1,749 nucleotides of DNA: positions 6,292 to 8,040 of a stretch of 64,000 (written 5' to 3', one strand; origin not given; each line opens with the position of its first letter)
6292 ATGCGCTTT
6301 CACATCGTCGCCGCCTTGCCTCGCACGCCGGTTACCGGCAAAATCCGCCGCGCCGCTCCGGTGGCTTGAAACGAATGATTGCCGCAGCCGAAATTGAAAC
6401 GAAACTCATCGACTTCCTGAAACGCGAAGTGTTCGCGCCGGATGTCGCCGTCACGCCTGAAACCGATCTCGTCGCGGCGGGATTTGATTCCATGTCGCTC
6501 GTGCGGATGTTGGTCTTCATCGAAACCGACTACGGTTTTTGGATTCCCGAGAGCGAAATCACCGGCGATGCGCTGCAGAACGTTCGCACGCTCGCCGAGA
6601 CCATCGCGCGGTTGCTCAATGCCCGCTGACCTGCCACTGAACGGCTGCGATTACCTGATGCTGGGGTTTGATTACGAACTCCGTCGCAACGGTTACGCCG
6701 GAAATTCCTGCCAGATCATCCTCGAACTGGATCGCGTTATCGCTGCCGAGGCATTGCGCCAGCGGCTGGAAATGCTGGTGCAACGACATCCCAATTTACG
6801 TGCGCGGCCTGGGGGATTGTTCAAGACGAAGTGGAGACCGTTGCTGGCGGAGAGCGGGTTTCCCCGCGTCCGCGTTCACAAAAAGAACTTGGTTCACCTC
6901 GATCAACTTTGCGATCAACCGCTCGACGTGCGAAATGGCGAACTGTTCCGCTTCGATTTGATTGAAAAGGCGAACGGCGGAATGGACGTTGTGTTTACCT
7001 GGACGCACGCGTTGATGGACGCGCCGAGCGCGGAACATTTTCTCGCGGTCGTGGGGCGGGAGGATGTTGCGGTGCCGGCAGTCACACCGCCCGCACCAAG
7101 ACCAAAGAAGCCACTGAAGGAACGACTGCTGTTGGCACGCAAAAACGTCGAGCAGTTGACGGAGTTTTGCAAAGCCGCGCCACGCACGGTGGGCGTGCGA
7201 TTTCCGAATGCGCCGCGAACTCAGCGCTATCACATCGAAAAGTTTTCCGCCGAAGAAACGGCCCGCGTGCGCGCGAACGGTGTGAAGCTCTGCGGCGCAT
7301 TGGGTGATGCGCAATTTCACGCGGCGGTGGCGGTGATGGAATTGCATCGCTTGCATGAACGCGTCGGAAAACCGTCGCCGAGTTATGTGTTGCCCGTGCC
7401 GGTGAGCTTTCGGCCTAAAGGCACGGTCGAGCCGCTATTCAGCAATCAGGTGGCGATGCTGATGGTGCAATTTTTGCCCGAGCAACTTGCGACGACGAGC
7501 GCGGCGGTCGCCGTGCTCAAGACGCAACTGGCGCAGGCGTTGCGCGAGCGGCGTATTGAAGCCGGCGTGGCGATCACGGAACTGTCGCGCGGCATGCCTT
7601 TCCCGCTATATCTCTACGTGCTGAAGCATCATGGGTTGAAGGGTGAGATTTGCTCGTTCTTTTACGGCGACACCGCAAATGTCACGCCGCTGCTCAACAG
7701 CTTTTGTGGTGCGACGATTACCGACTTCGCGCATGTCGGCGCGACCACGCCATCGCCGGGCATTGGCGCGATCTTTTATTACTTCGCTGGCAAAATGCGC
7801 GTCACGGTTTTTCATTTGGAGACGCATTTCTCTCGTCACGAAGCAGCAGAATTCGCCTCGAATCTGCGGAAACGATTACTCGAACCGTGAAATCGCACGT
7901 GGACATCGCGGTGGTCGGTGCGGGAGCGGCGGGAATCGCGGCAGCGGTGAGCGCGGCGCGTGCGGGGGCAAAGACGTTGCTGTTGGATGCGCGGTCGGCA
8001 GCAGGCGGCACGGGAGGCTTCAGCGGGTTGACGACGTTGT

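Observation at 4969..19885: Orphan acyl-lipid/natural-product cluster built from aryl-polyene-type accessory genes, with no ketosynthase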

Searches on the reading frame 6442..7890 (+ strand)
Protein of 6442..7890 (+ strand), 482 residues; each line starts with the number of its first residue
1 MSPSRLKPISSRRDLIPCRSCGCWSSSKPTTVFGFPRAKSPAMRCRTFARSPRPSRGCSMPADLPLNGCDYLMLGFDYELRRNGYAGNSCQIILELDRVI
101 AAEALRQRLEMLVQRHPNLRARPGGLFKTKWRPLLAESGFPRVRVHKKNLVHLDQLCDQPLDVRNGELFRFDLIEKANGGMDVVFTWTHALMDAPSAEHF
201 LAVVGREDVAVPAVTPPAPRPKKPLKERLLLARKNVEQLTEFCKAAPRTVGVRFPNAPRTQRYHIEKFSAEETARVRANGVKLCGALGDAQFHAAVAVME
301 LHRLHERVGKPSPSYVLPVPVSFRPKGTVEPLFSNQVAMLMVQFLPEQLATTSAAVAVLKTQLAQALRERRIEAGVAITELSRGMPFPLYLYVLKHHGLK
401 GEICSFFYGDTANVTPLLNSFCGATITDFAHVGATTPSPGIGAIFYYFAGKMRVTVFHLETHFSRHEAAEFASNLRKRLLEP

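Call 3: search_protein_families(library=pfam, proteins=[window:6442-7890:+], max_evalue=0.01)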
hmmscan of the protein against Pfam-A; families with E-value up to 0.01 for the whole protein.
window:6442-7890:+ (482 aa): 1 family
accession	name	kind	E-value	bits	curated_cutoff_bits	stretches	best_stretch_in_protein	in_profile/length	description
PF00668.25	Condensation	-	0.0034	16.6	30.6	0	91-197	30-147/456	Condensation domain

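Call 6: search_protein_families(library=ncbifam, proteins=[window:6442-7890:+], max_evalue=0.01)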
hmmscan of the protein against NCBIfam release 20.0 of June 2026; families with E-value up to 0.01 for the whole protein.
window:6442-7890:+ (482 aa): 0 families
